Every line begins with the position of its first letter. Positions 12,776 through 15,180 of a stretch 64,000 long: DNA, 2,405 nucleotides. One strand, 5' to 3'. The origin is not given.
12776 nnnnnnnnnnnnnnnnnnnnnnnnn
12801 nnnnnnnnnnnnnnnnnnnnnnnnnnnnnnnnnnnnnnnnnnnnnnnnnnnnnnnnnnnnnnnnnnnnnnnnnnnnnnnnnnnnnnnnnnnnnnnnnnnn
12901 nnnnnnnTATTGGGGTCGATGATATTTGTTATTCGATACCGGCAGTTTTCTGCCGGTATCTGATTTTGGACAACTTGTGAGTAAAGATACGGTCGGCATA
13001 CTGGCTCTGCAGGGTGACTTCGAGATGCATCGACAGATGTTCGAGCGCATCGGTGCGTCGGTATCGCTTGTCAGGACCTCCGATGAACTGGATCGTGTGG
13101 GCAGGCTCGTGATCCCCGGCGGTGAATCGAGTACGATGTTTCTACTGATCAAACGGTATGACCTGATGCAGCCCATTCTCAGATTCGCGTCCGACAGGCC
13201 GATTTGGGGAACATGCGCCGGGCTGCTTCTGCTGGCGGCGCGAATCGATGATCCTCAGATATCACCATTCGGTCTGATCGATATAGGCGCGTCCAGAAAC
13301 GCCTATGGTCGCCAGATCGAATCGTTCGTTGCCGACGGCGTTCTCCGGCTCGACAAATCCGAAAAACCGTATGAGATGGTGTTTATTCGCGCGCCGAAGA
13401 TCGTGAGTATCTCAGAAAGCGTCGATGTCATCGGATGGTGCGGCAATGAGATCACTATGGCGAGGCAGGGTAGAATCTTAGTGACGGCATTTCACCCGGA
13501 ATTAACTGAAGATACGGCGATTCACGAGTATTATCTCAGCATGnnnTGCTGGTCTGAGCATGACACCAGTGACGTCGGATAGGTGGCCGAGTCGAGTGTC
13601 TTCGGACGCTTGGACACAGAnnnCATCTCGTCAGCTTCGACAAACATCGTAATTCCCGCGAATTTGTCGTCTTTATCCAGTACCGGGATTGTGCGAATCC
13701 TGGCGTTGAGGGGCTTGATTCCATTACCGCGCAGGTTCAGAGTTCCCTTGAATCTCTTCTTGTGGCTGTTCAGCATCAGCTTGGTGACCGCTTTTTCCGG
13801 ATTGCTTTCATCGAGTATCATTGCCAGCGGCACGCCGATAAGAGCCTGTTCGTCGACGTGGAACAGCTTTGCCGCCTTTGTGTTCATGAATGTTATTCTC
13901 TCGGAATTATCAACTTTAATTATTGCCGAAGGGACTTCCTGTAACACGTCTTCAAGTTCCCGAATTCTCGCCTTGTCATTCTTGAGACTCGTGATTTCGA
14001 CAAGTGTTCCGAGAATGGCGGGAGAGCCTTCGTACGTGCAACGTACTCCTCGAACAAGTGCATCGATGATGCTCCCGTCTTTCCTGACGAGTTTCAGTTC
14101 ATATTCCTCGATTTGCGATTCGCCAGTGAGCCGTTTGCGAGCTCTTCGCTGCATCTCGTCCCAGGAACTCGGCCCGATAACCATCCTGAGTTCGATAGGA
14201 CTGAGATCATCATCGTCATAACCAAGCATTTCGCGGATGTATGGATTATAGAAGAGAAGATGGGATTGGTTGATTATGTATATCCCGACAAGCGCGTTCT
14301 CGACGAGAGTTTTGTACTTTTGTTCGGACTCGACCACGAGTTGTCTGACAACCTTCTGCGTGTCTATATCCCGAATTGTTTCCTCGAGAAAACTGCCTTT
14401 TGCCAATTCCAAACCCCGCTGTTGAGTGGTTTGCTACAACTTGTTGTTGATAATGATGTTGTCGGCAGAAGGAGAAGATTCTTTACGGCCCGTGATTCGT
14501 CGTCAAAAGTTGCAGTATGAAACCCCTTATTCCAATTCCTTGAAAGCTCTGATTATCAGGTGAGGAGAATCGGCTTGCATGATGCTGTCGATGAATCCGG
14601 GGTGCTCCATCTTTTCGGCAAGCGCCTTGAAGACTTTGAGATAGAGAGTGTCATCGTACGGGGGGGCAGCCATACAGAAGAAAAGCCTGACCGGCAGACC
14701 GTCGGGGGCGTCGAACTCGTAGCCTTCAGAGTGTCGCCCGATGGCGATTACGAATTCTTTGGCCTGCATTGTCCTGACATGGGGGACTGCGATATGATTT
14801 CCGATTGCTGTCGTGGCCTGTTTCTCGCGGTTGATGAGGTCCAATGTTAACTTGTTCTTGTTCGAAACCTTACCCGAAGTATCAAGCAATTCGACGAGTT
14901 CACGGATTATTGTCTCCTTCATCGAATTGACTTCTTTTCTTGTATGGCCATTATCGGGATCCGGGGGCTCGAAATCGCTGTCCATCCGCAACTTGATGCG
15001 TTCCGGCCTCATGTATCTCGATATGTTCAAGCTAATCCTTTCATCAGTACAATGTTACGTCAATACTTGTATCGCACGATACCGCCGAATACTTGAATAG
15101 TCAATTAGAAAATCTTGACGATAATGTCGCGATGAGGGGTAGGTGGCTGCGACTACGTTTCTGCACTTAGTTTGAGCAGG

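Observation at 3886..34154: Candidate non-cellulosomal cohesin-dockerin surface-assembly system coupled to type IX secretion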

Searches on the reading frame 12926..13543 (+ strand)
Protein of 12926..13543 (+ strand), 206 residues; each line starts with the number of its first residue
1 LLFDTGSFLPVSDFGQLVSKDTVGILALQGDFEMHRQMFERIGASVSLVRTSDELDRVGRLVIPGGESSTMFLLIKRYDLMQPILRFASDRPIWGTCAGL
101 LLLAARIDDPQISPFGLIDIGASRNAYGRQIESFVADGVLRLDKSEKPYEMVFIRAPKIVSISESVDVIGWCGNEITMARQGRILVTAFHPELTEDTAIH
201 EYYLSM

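Call 23: search_protein_families(library=pfam, proteins=[window:12926-13543:+], max_evalue=0.001)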
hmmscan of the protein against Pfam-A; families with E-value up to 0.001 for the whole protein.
window:12926-13543:+ (206 aa): 2 families
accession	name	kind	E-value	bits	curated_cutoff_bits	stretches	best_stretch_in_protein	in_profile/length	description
PF01174.25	SNO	-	1.9e-46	158.8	27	1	25-205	1-184/188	SNO glutamine amidotransferase family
PF07685.20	GATase_3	-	3e-05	24.1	27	1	45-114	26-107/196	CobB/CobQ-like glutamine amidotransferase domain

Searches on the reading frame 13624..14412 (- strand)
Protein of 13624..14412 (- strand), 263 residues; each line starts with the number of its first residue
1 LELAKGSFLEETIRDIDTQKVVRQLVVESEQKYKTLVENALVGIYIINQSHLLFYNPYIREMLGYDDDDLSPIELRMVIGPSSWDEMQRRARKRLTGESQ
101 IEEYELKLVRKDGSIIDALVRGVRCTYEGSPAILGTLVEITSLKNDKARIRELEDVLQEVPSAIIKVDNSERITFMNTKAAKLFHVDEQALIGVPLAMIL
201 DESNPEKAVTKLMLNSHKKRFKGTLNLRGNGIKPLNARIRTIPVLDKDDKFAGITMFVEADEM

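Call 68: search_protein_families(library=pfam, proteins=[window:13624-14412:-], max_evalue=1)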
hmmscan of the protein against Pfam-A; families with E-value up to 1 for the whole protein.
window:13624-14412:- (263 aa): 12 families
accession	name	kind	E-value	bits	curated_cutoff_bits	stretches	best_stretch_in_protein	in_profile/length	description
PF00989.32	PAS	-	2.7e-18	66.5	22.6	2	152-258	2-110/113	PAS fold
PF13426.13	PAS_9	-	7.6e-17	61.9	27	2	42-141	2-102/103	PAS domain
PF13188.13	PAS_8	-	1.7e-12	47.2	21.8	2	32-73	2-43/65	PAS domain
PF08448.16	PAS_4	-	1.6e-06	28.8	23.1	1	159-203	3-47/110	PAS fold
PF12860.13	PAS_7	-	2.7e-05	24.7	27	1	157-215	1-60/115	PAS fold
PF08447.18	PAS_3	-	0.00026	21.7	25.6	1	53-122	2-72/89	PAS fold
PF13596.12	PAS_10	-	0.00071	20.6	22.1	1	154-258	2-102/106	PAS domain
PF21370.4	PAS_GdpP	-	0.0018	19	27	1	154-205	6-55/90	Cyclic-di-AMP phosphodiesterase GdpP-like, PAS domain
PF24820.1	Diguanyl_cycl_sensor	-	0.0028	18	28.1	1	158-195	3-40/109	Diguanylate cyclase-like sensor domain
PF18095.7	PAS_12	-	0.0061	16.6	22.6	1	39-72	56-89/153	UPF0242 C-terminal PAS-like domain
PF08670.17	MEKHLA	-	0.018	15.4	23.7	1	150-208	26-89/143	MEKHLA domain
PF09776.14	Mitoc_L55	-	0.076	13.2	25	1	81-121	20-60/116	Mitochondrial ribosomal protein L55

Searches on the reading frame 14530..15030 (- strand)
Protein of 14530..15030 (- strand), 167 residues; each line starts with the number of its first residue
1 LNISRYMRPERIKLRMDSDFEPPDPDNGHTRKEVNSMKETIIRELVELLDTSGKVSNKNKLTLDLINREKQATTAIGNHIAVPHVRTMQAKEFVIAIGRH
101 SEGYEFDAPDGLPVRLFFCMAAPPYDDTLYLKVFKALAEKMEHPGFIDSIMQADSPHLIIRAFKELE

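Call 23: search_protein_families(library=pfam, proteins=[window:14530-15030:-], max_evalue=0.001)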
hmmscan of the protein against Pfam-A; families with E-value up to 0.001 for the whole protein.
window:14530-15030:- (167 aa): 1 family
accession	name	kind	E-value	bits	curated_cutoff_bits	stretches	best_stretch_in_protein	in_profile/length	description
PF00359.27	PTS_EIIA_2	-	6.9e-28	97.9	27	1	35-165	14-143/144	Phosphoenolpyruvate-dependent sugar phosphotransferase system, EIIA 2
